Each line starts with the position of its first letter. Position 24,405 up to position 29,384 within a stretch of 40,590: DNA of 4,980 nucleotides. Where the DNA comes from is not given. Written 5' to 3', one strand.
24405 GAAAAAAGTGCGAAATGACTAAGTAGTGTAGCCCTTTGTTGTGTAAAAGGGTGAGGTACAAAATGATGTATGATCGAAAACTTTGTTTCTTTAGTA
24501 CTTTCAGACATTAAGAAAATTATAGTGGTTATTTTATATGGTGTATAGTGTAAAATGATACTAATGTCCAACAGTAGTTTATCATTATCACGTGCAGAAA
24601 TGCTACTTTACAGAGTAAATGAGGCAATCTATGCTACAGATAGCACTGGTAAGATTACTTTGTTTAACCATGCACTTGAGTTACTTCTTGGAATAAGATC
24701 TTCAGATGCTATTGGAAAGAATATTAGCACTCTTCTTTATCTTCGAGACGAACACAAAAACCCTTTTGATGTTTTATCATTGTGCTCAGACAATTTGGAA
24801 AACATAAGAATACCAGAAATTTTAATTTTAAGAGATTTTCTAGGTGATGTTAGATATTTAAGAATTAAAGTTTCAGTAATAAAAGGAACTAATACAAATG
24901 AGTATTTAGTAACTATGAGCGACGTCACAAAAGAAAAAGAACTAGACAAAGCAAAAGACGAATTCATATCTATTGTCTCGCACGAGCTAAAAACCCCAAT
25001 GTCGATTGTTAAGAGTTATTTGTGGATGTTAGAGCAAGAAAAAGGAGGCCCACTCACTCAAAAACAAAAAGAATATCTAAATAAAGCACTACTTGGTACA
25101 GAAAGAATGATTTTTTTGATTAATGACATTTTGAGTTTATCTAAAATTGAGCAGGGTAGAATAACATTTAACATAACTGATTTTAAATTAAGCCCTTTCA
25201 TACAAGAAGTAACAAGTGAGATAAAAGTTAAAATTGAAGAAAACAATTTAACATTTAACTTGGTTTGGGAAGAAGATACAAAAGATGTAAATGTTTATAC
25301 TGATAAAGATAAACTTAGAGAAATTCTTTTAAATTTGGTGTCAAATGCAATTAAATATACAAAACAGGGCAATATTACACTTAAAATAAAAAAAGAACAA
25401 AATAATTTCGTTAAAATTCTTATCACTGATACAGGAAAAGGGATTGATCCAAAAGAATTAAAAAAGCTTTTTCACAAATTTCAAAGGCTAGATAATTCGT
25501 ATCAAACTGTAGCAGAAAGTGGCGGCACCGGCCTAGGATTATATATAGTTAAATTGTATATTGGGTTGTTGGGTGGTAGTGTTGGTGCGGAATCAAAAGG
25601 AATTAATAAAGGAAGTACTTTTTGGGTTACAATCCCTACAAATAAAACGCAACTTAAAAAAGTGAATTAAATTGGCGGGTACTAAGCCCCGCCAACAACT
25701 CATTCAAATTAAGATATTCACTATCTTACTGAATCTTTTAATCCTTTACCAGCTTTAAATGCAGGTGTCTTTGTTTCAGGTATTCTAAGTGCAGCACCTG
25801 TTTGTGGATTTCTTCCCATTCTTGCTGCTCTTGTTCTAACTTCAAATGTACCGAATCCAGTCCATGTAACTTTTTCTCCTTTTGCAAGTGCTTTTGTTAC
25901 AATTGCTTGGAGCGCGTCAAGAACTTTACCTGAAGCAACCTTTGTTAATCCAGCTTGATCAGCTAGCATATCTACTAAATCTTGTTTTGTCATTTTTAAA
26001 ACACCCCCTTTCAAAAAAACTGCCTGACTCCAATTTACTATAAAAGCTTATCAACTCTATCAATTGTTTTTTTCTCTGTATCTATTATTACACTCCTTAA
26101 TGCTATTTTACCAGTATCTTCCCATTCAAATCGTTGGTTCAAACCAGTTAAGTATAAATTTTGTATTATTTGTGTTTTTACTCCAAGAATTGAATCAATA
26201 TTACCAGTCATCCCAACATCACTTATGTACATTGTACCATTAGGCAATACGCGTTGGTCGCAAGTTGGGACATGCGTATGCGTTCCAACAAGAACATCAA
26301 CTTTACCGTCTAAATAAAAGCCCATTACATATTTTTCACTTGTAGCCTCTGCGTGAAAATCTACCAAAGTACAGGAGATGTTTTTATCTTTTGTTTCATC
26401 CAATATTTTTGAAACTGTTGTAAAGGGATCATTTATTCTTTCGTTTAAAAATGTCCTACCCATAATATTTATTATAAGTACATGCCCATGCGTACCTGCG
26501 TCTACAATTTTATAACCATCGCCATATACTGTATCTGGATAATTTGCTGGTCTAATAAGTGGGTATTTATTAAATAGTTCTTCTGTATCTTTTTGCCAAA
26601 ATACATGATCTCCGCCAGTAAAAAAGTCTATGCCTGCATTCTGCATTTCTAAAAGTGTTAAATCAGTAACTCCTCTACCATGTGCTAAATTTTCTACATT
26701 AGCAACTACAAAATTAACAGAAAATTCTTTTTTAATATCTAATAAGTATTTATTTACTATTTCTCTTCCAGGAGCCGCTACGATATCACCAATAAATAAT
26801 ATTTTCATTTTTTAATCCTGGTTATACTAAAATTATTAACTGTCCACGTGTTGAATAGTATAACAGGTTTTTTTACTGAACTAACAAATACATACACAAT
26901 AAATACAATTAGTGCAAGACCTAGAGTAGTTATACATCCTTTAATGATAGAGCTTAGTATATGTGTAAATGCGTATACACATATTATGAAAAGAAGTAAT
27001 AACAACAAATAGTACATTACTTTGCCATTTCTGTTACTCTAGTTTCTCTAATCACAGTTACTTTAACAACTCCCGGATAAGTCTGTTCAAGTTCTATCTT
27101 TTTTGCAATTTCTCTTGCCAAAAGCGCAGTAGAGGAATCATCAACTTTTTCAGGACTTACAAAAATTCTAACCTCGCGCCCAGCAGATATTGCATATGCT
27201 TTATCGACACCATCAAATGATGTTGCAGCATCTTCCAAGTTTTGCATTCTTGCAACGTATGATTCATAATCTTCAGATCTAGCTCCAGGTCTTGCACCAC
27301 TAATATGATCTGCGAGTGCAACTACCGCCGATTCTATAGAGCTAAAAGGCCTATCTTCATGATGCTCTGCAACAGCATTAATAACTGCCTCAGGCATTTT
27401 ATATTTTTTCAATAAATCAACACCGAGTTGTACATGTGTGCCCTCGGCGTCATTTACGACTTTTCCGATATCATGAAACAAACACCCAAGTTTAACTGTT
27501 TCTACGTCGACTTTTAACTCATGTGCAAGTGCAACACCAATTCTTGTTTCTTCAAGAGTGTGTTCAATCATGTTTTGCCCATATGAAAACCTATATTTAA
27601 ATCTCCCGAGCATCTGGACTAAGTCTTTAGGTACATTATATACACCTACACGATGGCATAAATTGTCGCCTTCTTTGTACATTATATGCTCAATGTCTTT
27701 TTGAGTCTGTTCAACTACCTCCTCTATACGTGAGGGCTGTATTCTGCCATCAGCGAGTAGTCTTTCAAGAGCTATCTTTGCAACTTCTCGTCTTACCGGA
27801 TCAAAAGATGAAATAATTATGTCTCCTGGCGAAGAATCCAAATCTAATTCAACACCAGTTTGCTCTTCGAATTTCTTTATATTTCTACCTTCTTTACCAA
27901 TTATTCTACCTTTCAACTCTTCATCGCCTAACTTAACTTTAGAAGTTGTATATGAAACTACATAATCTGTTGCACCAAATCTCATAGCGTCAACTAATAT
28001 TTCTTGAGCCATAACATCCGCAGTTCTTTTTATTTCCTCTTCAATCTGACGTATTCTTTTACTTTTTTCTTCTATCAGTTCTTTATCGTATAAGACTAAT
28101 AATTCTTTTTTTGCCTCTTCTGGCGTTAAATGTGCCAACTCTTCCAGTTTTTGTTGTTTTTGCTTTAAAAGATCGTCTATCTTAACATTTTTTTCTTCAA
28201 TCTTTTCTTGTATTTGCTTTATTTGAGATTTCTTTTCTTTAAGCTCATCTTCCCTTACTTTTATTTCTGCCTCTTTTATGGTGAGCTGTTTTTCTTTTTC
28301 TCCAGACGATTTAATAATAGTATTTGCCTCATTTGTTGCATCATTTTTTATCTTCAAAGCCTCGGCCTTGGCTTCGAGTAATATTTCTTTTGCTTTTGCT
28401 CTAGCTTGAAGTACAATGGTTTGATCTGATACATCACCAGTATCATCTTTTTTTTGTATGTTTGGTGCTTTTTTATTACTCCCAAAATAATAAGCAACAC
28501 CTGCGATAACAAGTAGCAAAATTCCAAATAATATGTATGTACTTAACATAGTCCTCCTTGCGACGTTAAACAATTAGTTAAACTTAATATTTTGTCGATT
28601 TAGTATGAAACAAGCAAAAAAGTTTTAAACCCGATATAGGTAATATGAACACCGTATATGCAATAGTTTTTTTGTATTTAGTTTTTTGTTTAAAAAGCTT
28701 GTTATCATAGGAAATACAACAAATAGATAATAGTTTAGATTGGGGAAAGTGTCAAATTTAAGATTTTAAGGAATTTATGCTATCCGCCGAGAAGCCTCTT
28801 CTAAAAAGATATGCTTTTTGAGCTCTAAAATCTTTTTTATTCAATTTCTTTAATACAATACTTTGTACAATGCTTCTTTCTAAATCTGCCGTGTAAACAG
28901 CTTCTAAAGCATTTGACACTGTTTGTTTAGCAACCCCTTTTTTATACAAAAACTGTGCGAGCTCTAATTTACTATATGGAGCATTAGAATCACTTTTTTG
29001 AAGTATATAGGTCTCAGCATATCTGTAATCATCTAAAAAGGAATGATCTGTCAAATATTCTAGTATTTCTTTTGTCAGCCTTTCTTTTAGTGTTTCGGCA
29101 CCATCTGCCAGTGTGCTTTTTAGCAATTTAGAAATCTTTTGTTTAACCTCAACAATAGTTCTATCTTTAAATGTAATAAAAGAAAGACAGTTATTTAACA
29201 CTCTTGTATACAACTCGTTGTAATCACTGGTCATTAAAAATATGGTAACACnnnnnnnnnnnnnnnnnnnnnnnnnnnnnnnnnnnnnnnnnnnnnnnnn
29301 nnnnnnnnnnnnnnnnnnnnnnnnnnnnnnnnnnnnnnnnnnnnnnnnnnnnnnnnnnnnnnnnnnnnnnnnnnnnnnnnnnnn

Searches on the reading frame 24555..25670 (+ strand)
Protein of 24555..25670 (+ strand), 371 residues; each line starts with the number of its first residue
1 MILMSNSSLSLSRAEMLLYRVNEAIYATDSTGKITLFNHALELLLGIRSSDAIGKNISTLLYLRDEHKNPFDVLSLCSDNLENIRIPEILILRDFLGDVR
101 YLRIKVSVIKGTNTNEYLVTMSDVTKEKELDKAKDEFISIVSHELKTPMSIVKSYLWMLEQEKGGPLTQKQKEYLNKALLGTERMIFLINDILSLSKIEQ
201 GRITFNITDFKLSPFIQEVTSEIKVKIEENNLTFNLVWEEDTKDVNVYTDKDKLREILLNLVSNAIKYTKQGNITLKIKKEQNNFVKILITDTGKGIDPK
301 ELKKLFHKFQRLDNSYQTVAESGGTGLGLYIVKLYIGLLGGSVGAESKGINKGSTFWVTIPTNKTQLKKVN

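Call 6: search_protein_families(library=pfam, proteins=[window:24555-25670:+], max_evalue=0.01)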
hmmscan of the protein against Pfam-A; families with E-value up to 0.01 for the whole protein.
window:24555-25670:+ (371 aa): 6 families
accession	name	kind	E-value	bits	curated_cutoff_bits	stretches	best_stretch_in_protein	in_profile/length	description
PF02518.31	HATPase_c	-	3.2e-26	92.4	26.4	1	250-362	2-109/111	Histidine kinase-, DNA gyrase B-, and HSP90-like ATPase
PF00512.31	HisKA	-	2.1e-17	63.3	26.9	1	133-201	1-66/66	His Kinase A (phospho-acceptor) domain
PF00989.32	PAS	-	1.1e-07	32.3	22.6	1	22-124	11-113/113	PAS fold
PF13426.13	PAS_9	-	4.6e-07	30.5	27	1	24-126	3-103/103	PAS domain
PF13589.12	HATPase_c_3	-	1.2e-05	25.8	25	1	256-331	5-79/137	Histidine kinase-, DNA gyrase B-, and HSP90-like ATPase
PF13581.12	HATPase_c_2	-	0.0018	18.7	27.4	1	255-333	37-106/127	Histidine kinase-like ATPase domain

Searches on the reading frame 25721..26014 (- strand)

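Call 6: search_protein_families(library=pfam, proteins=[window:25721-26014:-], max_evalue=0.01)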
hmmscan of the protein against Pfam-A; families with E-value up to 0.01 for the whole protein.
window:25721-26014:- (97 aa): 2 families
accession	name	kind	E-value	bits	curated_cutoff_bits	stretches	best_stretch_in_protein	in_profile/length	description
PF00216.26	Bac_DNA_binding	-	4.3e-31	107.5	22.4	1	8-96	1-89/90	Bacterial DNA-binding protein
PF18291.6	HU-HIG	-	4.6e-05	23.9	26.2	1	8-66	32-89/125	HU domain fused to wHTH, Ig, or Glycine-rich motif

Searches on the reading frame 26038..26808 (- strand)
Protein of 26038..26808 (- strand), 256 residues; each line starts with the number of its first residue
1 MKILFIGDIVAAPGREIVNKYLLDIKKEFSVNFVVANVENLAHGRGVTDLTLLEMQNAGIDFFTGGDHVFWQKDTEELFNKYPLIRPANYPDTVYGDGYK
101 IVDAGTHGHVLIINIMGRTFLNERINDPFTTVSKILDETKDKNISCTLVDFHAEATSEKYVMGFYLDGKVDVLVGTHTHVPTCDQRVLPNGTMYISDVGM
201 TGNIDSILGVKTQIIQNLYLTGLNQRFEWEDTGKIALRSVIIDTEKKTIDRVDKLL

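Call 6: search_protein_families(library=pfam, proteins=[window:26038-26808:-], max_evalue=0.01)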
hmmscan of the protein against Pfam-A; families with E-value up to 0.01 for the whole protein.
window:26038-26808:- (256 aa): 2 families
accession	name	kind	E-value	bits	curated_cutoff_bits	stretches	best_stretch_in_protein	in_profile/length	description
PF13277.11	YmdB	-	1.8e-87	293.2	27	1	4-248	1-244/253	YmdB-like protein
PF00149.33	Metallophos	-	4.8e-07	30.8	21.5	1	1-181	1-191/191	Calcineurin-like phosphoesterase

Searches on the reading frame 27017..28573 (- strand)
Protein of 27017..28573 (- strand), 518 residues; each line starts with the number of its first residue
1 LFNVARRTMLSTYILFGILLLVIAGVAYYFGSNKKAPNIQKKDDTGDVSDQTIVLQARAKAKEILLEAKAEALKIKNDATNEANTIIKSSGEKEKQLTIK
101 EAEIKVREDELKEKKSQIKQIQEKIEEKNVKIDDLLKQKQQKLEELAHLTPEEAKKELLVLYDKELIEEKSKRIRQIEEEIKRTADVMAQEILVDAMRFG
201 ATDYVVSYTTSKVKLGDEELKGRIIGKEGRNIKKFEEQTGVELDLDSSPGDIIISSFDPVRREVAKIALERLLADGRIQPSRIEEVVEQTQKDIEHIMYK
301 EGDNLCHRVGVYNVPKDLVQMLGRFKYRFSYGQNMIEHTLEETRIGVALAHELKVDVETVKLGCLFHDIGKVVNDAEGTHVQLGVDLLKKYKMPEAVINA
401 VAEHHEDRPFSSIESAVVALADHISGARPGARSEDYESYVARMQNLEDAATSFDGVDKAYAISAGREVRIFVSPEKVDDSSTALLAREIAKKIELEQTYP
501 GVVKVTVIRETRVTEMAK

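Call 6: search_protein_families(library=pfam, proteins=[window:27017-28573:-], max_evalue=0.01)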
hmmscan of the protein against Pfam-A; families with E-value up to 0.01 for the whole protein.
window:27017-28573:- (518 aa): 5 families
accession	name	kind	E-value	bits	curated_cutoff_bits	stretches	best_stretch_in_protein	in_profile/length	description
PF12072.13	RNase_Y_N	-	5.1e-23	82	32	1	17-203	7-200/201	RNase Y N-terminal region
PF01966.28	HD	-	6e-16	59.2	22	1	336-425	2-114/116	HD domain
PF00013.35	KH_1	-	4e-07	30.1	21.5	1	219-267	9-62/66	KH domain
PF08668.18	HDOD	-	0.00012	22.1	22.9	0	379-406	168-195/196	HDOD domain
PF07650.23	KH_2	-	0.0091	16.2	22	1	220-244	35-59/78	KH domain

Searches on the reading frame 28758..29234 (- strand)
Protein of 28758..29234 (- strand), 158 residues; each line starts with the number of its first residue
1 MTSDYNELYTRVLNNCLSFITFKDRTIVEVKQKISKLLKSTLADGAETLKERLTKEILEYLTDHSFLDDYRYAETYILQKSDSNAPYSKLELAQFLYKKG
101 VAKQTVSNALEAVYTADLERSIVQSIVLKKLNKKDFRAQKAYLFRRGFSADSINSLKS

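Call 6: search_protein_families(library=pfam, proteins=[window:28758-29234:-], max_evalue=0.01)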
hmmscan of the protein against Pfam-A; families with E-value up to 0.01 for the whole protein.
window:28758-29234:- (158 aa): 3 families
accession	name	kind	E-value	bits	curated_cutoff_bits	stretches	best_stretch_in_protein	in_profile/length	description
PF21982.2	RecX_HTH1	-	1.4e-07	31.8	26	0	85-111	12-38/40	RecX, first three-helix domain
PF02631.22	RecX_HTH2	-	1.3e-05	25.7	26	1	68-110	1-42/42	RecX, second three-helix domain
PF21981.2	RecX_HTH3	-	0.0021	18.6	26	0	138-154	29-45/48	RecX, third three-helix domain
